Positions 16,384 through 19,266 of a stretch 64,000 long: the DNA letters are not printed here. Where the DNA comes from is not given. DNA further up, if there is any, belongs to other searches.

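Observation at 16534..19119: Ser/Thr kinase carrying two tandem extracytoplasmic FGE-sulfatase domains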

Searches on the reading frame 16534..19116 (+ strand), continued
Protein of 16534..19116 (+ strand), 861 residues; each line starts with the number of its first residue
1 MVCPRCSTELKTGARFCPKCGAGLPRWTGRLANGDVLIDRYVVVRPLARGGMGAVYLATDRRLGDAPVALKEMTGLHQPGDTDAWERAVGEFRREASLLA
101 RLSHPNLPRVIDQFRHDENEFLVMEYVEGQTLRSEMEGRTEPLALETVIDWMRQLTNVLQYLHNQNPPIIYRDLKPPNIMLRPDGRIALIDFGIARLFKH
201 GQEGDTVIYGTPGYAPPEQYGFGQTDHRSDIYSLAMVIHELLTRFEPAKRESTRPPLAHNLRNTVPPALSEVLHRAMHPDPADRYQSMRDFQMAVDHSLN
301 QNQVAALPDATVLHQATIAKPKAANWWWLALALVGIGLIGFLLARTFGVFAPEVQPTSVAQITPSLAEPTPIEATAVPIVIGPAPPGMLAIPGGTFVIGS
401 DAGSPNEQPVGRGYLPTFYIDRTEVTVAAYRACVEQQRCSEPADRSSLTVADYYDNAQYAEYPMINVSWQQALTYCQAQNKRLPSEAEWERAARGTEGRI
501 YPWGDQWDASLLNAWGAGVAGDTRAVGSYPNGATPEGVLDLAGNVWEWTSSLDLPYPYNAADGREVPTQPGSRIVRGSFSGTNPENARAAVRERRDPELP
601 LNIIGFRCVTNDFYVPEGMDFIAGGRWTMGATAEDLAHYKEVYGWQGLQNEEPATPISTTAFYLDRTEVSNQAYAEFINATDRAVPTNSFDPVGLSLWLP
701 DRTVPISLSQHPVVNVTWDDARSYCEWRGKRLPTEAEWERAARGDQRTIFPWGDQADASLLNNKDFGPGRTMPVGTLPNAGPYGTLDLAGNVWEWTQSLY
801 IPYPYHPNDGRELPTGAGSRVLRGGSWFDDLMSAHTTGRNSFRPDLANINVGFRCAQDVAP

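Call 7: find_homologous_proteins(query=window:16534-19116:+, max_evalue=1e-10)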
Query window:16534-19116:+ (861 aa): 7436 proteins with E <= 1e-10 among 8000 candidates; the best 120 are listed.
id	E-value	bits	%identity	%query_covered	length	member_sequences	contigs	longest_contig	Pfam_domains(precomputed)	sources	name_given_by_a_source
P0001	0.0e+0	2035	100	100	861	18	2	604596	PF07714.24,PF00069.32,PF13240.12,PF03109.23,PF03781.23,PF01636.30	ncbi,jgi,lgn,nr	ncbi:MAG: SUMF1/EgtB/PvdO family nonheme iron enzyme [Chloroflexi bacterium]|nr:SUMF1/EgtB/PvdO fami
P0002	0.0e+0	1211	60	100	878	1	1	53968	PF07714.24,PF00069.32,PF13240.12,PF03781.23,PF13248.12,PF01636.30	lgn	-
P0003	0.0e+0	1196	60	100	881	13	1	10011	PF07714.24,PF00069.32,PF13240.12,PF03109.23,PF03781.23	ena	-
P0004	0.0e+0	1187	60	100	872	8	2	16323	PF07714.24,PF00069.32,PF13240.12,PF03109.23,PF03781.23,PF13248.12,PF01636.30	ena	-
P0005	0.0e+0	1181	59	100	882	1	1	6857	PF07714.24,PF00069.32,PF13240.12,PF03781.23,PF13248.12,PF01636.30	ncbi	-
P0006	0.0e+0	1150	59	100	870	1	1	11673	PF07714.24,PF00069.32,PF03109.23,PF03781.23,PF13248.12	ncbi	-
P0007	0.0e+0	1139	58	100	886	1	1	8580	PF07714.24,PF00069.32,PF13240.12,PF03781.23,PF13248.12,PF01636.30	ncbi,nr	ncbi:MAG: SUMF1/EgtB/PvdO family nonheme iron enzyme [Herpetosiphonaceae bacterium]|nr:SUMF1/EgtB/Pv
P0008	0.0e+0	1012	54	100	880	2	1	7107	PF07714.24,PF00069.32,PF13240.12,PF03109.23,PF03781.23,PF13248.12,PF01636.30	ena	-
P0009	1.3e-283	961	58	86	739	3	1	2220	PF07714.24,PF00069.32,PF03109.23,PF03781.23,PF01636.30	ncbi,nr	ncbi:MAG TPA: bifunctional serine/threonine-protein kinase/formylglycine-generating enzyme family pr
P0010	1.9e-258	878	49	99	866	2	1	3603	PF07714.24,PF00069.32,PF13240.12,PF03109.23,PF03781.23,PF01636.30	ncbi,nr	ncbi:MAG TPA: SUMF1/EgtB/PvdO family nonheme iron enzyme, partial [Roseiflexaceae bacterium]|nr:SUMF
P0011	3.2e-257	874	49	100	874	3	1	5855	PF07714.24,PF00069.32,PF03109.23,PF03781.23,PF01636.30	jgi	jgi:serine/threonine-protein kinase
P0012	2.9e-251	854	48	100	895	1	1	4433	PF07714.24,PF00069.32,PF03109.23,PF03781.23,PF01636.30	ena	-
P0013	3.3e-250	851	48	100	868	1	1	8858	PF07714.24,PF00069.32,PF13240.12,PF03109.23,PF03781.23,PF01636.30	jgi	jgi:serine/threonine-protein kinase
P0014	3.4e-250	851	49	100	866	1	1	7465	PF07714.24,PF00069.32,PF13240.12,PF03109.23,PF03781.23,PF01636.30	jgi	jgi:formylglycine-generating enzyme required for sulfatase activity/tRNA A-37 threonylcarbamoyl tran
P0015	1.4e-248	846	48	99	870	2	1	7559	PF07714.24,PF00069.32,PF03109.23,PF03781.23,PF01636.30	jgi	jgi:serine/threonine-protein kinase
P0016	4.9e-242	824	46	100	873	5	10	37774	PF07714.24,PF00069.32,PF03109.23,PF03781.23,PF01636.30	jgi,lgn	jgi:formylglycine-generating enzyme required for sulfatase activity/predicted Ser/Thr protein kinase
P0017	1.6e-239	816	48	100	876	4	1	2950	PF07714.24,PF00069.32,PF13240.12,PF03109.23,PF03781.23,PF13248.12,PF01636.30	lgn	-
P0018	8.7e-221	754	47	91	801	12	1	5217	PF07714.24,PF00069.32,PF03109.23,PF03781.23,PF01636.30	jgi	jgi:serine/threonine-protein kinase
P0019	8.5e-206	704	43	100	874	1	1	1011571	PF07714.24,PF00069.32,PF03109.23,PF03781.23,PF01636.30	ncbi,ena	-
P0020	1.8e-197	676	42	99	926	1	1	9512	PF07714.24,PF00069.32,PF03109.23,PF03781.23,PF01636.30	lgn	-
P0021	1.3e-153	531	42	31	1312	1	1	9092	PF07714.24,PF00069.32,PF03781.23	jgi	jgi:eukaryotic-like serine/threonine-protein kinase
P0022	5.7e-141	489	34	95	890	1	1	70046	PF07714.24,PF00069.32,PF03109.23,PF03781.23,PF01636.30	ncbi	ncbi:MAG: bifunctional serine/threonine-protein kinase/formylglycine-generating enzyme family protei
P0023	8.8e-136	472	37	68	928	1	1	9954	PF07714.24,PF00069.32,PF03109.23,PF03781.23,PF01636.30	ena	-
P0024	2.9e-135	471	29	96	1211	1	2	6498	PF07714.24,PF00069.32,PF03109.23,PF03781.23,PF01163.29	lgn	-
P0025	4.2e-131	457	34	55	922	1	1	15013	PF07714.24,PF00069.32,PF03781.23,PF01636.30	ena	-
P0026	1.6e-128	448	33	96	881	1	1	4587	PF07714.24,PF00069.32,PF03781.23,PF01636.30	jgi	jgi:eukaryotic-like serine/threonine-protein kinase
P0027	1.4e-126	442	34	55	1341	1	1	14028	PF07714.24,PF00069.32,PF03781.23,PF01636.30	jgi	jgi:formylglycine-generating enzyme required for sulfatase activity/serine/threonine protein kinase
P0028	2.5e-124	434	33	54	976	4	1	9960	PF07714.24,PF00069.32,PF03109.23,PF03781.23,PF01636.30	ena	-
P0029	8.6e-124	433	31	96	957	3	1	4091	PF07714.24,PF00069.32,PF03109.23,PF03781.23,PF01636.30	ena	-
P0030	1.8e-120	422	32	96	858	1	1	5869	PF07714.24,PF00069.32,PF03109.23,PF03781.23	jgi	jgi:eukaryotic-like serine/threonine-protein kinase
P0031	5.6e-120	420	36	96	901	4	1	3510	PF07714.24,PF00069.32,PF03781.23,PF01636.30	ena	-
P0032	1.0e-118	416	35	97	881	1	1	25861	PF07714.24,PF00069.32,PF03109.23,PF03781.23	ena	-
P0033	3.2e-118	414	34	55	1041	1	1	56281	PF07714.24,PF00069.32,PF03109.23,PF03781.23,PF01636.30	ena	-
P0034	4.7e-117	410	38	31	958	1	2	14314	PF07714.24,PF00069.32,PF03781.23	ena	-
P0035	6.0e-117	410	44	25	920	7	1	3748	PF07714.24,PF00069.32,PF03109.23,PF03781.23,PF01636.30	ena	-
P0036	4.9e-116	407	42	31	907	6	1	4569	PF07714.24,PF00069.32,PF03109.23,PF03781.23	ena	-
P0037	8.5e-116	406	34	59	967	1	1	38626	PF07714.24,PF00069.32,PF03109.23,PF03781.23,PF01636.30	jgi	jgi:eukaryotic-like serine/threonine-protein kinase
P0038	5.6e-115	403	36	96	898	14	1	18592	PF07714.24,PF00069.32,PF03781.23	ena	-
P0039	6.8e-115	403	33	95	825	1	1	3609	PF06293.21,PF07714.24,PF00069.32,PF03109.23,PF03781.23,PF01636.30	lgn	-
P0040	2.2e-114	401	35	96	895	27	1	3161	PF07714.24,PF00069.32,PF03781.23,PF01636.30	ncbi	-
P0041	1.9e-112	395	38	67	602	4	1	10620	PF07714.24,PF00069.32,PF03109.23,PF03781.23,PF01636.30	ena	-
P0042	3.3e-112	394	33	54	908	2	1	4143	PF07714.24,PF00069.32,PF03781.23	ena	-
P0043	4.7e-112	394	32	96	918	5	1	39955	PF07714.24,PF00069.32,PF03781.23,PF01636.30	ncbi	-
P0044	5.0e-112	394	35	67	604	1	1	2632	PF07714.24,PF00069.32,PF03109.23,PF03781.23,PF01636.30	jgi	jgi:formylglycine-generating enzyme required for sulfatase activity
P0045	1.6e-111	392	43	30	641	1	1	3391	PF07714.24,PF00069.32,PF03781.23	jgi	jgi:formylglycine-generating enzyme required for sulfatase activity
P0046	2.1e-111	392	36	67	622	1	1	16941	PF07714.24,PF00069.32,PF03781.23,PF01636.30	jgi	jgi:eukaryotic-like serine/threonine-protein kinase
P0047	2.5e-111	391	30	94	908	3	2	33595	PF07714.24,PF00069.32,PF03781.23,PF01636.30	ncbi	-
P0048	3.2e-111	391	44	37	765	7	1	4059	PF07714.24,PF00069.32,PF13240.12,PF03781.23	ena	-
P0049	4.3e-111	391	34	66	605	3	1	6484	PF07714.24,PF00069.32,PF03781.23,PF01636.30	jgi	-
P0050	8.0e-111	390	37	70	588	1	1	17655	PF07714.24,PF00069.32,PF13240.12,PF12773.14,PF03109.23,PF24463.2,PF03781.23,PF13248.12,PF01636.30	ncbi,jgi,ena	-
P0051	4.9e-110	387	32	96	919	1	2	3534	PF07714.24,PF00069.32,PF03109.23,PF03781.23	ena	-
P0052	5.3e-110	387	39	64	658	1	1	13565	PF07714.24,PF00069.32,PF03109.23,PF03781.23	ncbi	-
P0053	9.5e-110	386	36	71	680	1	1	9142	PF07714.24,PF00069.32,PF03109.23,PF03781.23,PF01636.30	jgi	jgi:serine/threonine protein kinase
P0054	1.3e-109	386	40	41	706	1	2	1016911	PF07714.24,PF00069.32,PF03781.23,PF01636.30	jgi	jgi:formylglycine-generating enzyme required for sulfatase activity/serine/threonine protein kinase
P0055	1.7e-109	385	32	96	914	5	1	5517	PF07714.24,PF00069.32,PF03109.23,PF03781.23,PF01636.30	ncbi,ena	-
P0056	1.9e-109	385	33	96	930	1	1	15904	PF07714.24,PF00069.32,PF03781.23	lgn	-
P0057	1.4e-108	382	47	34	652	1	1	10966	PF07714.24,PF00069.32,PF13240.12,PF12773.14,PF03109.23,PF03781.23,PF01636.30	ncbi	-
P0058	1.7e-108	382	39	67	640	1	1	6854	PF07714.24,PF00069.32,PF03109.23,PF03781.23,PF01636.30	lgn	-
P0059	2.0e-108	382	34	96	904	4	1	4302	PF07714.24,PF00069.32,PF03109.23,PF03781.23,PF01636.30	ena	-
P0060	3.7e-108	381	41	67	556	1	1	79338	PF07714.24,PF00069.32,PF03109.23,PF03781.23,PF01636.30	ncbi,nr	ncbi:MAG: SUMF1/EgtB/PvdO family nonheme iron enzyme [Chloroflexi bacterium]|nr:SUMF1/EgtB/PvdO fami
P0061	5.7e-108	380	39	26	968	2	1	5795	PF07714.24,PF00069.32,PF03781.23,PF01636.30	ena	-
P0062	3.9e-107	377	43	35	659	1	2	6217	PF07714.24,PF00069.32,PF13240.12,PF03109.23,PF03781.23,PF01636.30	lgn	-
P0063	4.5e-107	377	37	70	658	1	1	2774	PF07714.24,PF00069.32,PF13240.12,PF03109.23,PF03781.23,PF01636.30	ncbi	-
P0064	8.9e-107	376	36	70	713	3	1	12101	PF07714.24,PF00069.32,PF03109.23,PF03781.23,PF01636.30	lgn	-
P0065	9.0e-107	376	39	67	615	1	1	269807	PF07714.24,PF00069.32,PF03109.23,PF03781.23,PF01636.30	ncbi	ncbi:MAG: SUMF1/EgtB/PvdO family nonheme iron enzyme [Chloroflexota bacterium]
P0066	1.2e-106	376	38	71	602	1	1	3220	PF07714.24,PF00069.32,PF13240.12,PF12773.14,PF03109.23,PF24463.2,PF03781.23,PF13248.12,PF01636.30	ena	-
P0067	7.7e-106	373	38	67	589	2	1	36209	PF07714.24,PF00069.32,PF03109.23,PF03781.23,PF01636.30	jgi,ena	-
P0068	1.8e-105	372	46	34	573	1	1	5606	PF07714.24,PF00069.32,PF13240.12,PF12773.14,PF03109.23,PF24463.2,PF03781.23,PF13248.12,PF01636.30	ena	-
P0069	3.1e-105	371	37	70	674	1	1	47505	PF07714.24,PF00069.32,PF03109.23,PF03781.23,PF01636.30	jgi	jgi:serine/threonine protein kinase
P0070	6.3e-105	370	41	35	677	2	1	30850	PF07714.24,PF00069.32,PF03109.23,PF01476.27,PF03781.23,PF01636.30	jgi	-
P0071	2.1e-104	368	38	67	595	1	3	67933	PF07714.24,PF00069.32,PF03781.23,PF01636.30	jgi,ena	jgi:formylglycine-generating enzyme required for sulfatase activity/predicted Ser/Thr protein kinase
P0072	3.6e-104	368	40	40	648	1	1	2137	PF07714.24,PF00069.32,PF03781.23,PF01636.30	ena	-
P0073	3.9e-104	368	39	42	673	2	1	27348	PF07714.24,PF00069.32,PF03109.23,PF01476.27,PF03781.23,PF23473.2,PF01636.30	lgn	-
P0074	6.1e-104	367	37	71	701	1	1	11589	PF07714.24,PF00069.32,PF03109.23,PF03781.23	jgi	jgi:formylglycine-generating enzyme required for sulfatase activity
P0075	7.4e-104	367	39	67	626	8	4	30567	PF07714.24,PF00069.32,PF03109.23,PF03781.23,PF01636.30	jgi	jgi:formylglycine-generating enzyme required for sulfatase activity/predicted Ser/Thr protein kinase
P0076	8.3e-104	366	43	26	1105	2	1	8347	PF07714.24,PF00069.32,PF03109.23,PF03781.23,PF07705.18,PF17667.8,PF01636.30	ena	-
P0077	8.7e-104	366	37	67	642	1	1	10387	PF07714.24,PF00069.32,PF03109.23,PF03781.23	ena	-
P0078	1.3e-103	366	33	96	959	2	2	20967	PF07714.24,PF00069.32,PF03781.23,PF01636.30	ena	-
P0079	4.8e-103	364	40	31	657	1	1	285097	PF07714.24,PF00069.32,PF03109.23,PF03781.23,PF01636.30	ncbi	ncbi:MAG: bifunctional serine/threonine-protein kinase/formylglycine-generating enzyme family protei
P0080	9.7e-103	363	37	71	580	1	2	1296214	PF07714.24,PF00069.32,PF03109.23,PF03781.23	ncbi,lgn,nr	ncbi:MAG: hypothetical protein KatS3mg057_0270 [Herpetosiphonaceae bacterium]|nr:MAG: hypothetical p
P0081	1.0e-102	363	36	67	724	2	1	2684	PF07714.24,PF00069.32,PF03781.23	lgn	-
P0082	1.1e-102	363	39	67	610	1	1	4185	PF07714.24,PF00069.32,PF03109.23,PF03781.23,PF01636.30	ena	-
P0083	1.1e-102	363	33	71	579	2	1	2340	PF07714.24,PF00069.32,PF03109.23,PF03781.23,PF01636.30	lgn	-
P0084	2.7e-102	361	33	71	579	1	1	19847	PF07714.24,PF00069.32,PF03109.23,PF03781.23,PF01636.30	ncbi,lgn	ncbi:MAG: bifunctional serine/threonine-protein kinase/formylglycine-generating enzyme family protei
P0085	4.3e-102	361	36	67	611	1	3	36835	PF07714.24,PF00069.32,PF03109.23,PF03781.23,PF01636.30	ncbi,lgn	-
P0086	4.5e-102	361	34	71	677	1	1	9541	PF07714.24,PF00069.32,PF03109.23,PF03781.23,PF10571.16,PF01636.30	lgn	-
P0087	9.4e-102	360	46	34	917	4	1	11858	PF19190.7,PF07714.24,PF00069.32,PF13240.12,PF12773.14,PF24463.2,PF03781.23,PF13248.12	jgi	-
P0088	1.6e-101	359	33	71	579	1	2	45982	PF07714.24,PF00069.32,PF03109.23,PF03781.23,PF01636.30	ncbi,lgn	-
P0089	1.7e-101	359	37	67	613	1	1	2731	PF07714.24,PF00069.32,PF03109.23,PF03781.23,PF01636.30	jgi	jgi:formylglycine-generating enzyme required for sulfatase activity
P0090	5.8e-101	357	32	71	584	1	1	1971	PF07714.24,PF00069.32,PF03109.23,PF03781.23,PF01636.30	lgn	-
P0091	6.0e-101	357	37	71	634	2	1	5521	PF07714.24,PF00069.32,PF13240.12,PF03781.23,PF01636.30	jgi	-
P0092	9.9e-101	356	32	96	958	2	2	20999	PF07714.24,PF00069.32,PF03109.23,PF03781.23,PF01636.30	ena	-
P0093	1.2e-100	356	34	71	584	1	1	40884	PF07714.24,PF00069.32,PF03109.23,PF03781.23,PF01636.30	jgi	jgi:formylglycine-generating enzyme required for sulfatase activity/tRNA A-37 threonylcarbamoyl tran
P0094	2.0e-100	355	36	71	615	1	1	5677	PF07714.24,PF00069.32,PF13240.12,PF03109.23,PF03781.23,PF01636.30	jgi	jgi:formylglycine-generating enzyme required for sulfatase activity/tRNA A-37 threonylcarbamoyl tran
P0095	9.4e-100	353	33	71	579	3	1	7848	PF07714.24,PF00069.32,PF03109.23,PF03781.23,PF01636.30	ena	-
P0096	1.3e-99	353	35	67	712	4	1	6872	PF07714.24,PF00069.32,PF03109.23,PF03781.23,PF01636.30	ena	-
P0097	4.3e-99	351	43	31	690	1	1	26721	PF07714.24,PF00069.32,PF03109.23,PF01476.27,PF03781.23,PF23473.2,PF01636.30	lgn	-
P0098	5.6e-99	351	31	75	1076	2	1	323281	PF07714.24,PF00069.32,PF03109.23,PF03781.23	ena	-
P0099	6.6e-99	350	41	35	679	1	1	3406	PF07714.24,PF00069.32,PF03109.23,PF01476.27,PF03781.23,PF01636.30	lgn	-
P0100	1.0e-98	350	37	71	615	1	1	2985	PF07714.24,PF00069.32,PF13240.12,PF12773.14,PF03109.23,PF24463.2,PF03781.23,PF13248.12,PF01636.30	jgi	-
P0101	1.2e-98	349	30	93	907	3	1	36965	PF07714.24,PF00069.32,PF03109.23,PF03781.23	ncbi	-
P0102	1.3e-98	349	42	31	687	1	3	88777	PF07714.24,PF00069.32,PF03109.23,PF01476.27,PF03781.23,PF23473.2,PF01636.30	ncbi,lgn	-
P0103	1.3e-98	349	39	67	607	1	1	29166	PF07714.24,PF00069.32,PF03109.23,PF03781.23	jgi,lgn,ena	-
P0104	1.3e-98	349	38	39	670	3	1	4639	PF07714.24,PF00069.32,PF03109.23,PF01476.27,PF03781.23,PF23473.2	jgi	jgi:formylglycine-generating enzyme required for sulfatase activity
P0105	3.7e-98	348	42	30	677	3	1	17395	PF07714.24,PF00069.32,PF03109.23,PF01476.27,PF03781.23,PF23473.2,PF01636.30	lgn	-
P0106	4.7e-98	347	41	30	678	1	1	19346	PF07714.24,PF00069.32,PF01476.27,PF03781.23,PF23473.2,PF01636.30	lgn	-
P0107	5.5e-98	347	36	54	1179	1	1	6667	PF07714.24,PF00069.32,PF03109.23,PF03781.23,PF08239.18,PF01636.30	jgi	-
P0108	1.2e-97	346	30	69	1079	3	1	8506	PF07714.24,PF00069.32,PF03109.23,PF03781.23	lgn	-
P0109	1.5e-97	346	37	67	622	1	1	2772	PF07714.24,PF00069.32,PF03109.23,PF03781.23,PF01636.30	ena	-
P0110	1.6e-97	346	38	60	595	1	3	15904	PF07714.24,PF00069.32,PF03109.23,PF03781.23,PF01636.30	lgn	-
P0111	1.9e-97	345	36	67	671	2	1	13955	PF07714.24,PF00069.32,PF03109.23,PF03781.23,PF01636.30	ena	-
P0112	4.0e-97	344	37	67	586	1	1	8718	PF07714.24,PF00069.32,PF03781.23,PF01636.30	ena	-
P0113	4.2e-97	344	29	69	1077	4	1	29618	PF07714.24,PF00069.32,PF03109.23,PF03781.23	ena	-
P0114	4.9e-97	344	31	68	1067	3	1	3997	PF07714.24,PF00069.32,PF03109.23,PF03781.23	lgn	-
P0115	5.2e-97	344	37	71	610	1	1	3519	PF07714.24,PF00069.32,PF13240.12,PF03109.23,PF03781.23,PF01636.30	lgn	-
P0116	7.2e-97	344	42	31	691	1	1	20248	PF07714.24,PF00069.32,PF03109.23,PF01476.27,PF03781.23,PF23473.2,PF01636.30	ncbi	-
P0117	3.5e-96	341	39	30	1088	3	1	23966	PF07714.24,PF00069.32,PF03109.23,PF03781.23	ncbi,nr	ncbi:MAG: SUMF1/EgtB/PvdO family nonheme iron enzyme [Ardenticatenaceae bacterium]|nr:SUMF1/EgtB/Pvd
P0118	4.3e-96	341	37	67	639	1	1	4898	PF07714.24,PF00069.32,PF03781.23,PF01636.30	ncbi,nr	ncbi:MAG: SUMF1/EgtB/PvdO family nonheme iron enzyme [Chloroflexi bacterium]|nr:SUMF1/EgtB/PvdO fami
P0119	4.6e-96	341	38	71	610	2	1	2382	PF07714.24,PF00069.32,PF13240.12,PF12773.14,PF03781.23,PF13248.12,PF01636.30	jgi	-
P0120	4.7e-96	341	37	70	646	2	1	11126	PF07714.24,PF00069.32,PF13240.12,PF12773.14,PF03781.23,PF13248.12,PF01636.30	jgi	jgi:formylglycine-generating enzyme required for sulfatase activity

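Call 24: find_encoding_contigs(protein=P0002, flank=6000, max_places=2)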
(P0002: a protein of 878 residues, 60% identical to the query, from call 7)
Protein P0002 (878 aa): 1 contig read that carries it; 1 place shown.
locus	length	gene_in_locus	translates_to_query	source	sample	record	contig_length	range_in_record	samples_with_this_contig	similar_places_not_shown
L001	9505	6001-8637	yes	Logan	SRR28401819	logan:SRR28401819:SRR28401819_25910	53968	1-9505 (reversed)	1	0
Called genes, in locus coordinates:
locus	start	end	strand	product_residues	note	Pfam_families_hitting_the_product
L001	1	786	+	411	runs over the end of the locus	PF00672:HAMP, PF00512:HisKA, PF02518:HATPase_c, PF13581:HATPase_c_2 (weak)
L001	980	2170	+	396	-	PF02771:Acyl-CoA_dh_N, PF02770:Acyl-CoA_dh_M, PF00441:Acyl-CoA_dh_1, PF08028:Acyl-CoA_dh_2, PF22924:ACOX_C_alpha1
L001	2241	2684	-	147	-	PF00583:Acetyltransf_1, PF13673:Acetyltransf_10, PF13508:Acetyltransf_7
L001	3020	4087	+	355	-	PF02805:Ada_Zn_binding, PF00165:HTH_AraC, PF12833:HTH_18, PF02870:Methyltransf_1N, PF01035:DNA_binding_1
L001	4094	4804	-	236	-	PF00072:Response_reg, PF00196:GerE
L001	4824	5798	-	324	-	PF07730:HisKA_3, PF13581:HATPase_c_2 (weak), PF02518:HATPase_c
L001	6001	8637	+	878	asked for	PF13240:Zn_Ribbon_1 (weak), PF13248:Zn_ribbon_3 (weak), PF00069:Pkinase, PF01636:APH (weak), PF07714:PK_Tyr_Ser-Thr, PF03781:FGE-sulfatase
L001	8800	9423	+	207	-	PF11645:PDDEXK_5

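Call 25: find_encoding_contigs(protein=P0019, flank=6000, max_places=2)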
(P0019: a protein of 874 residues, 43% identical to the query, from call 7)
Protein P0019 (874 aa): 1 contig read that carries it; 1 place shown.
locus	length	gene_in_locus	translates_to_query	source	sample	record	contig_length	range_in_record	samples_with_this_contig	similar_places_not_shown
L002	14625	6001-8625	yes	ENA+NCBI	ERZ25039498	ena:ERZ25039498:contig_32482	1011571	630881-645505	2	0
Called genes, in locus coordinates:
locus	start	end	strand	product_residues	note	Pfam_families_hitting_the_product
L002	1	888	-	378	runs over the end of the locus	PF01075:Glyco_transf_9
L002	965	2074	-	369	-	PF13439:Glyco_transf_4, PF20706:GT4-conflict, PF00534:Glycos_transf_1, PF13692:Glyco_trans_1_4, PF13524:Glyco_trans_1_2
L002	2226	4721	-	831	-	-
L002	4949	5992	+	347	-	PF02811:PHP (weak)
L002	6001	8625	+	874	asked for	PF00069:Pkinase, PF07714:PK_Tyr_Ser-Thr, PF01636:APH (weak), PF03109:ABC1 (weak), PF03781:FGE-sulfatase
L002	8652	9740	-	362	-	PF23381:Beta-prop_IFT122_1st, PF23414:Beta-prop_EML_2, PF25175:Beta-prop_WDR5, PF24807:WD40_CDC20-Fz, PF24814:WD40_Prp19, PF23414:Beta-prop_EML_2, PF24807:WD40_CDC20-Fz, PF25173:Beta-prop_WDR3_1st, +27 more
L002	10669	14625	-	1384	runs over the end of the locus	PF00629:MAM (faint)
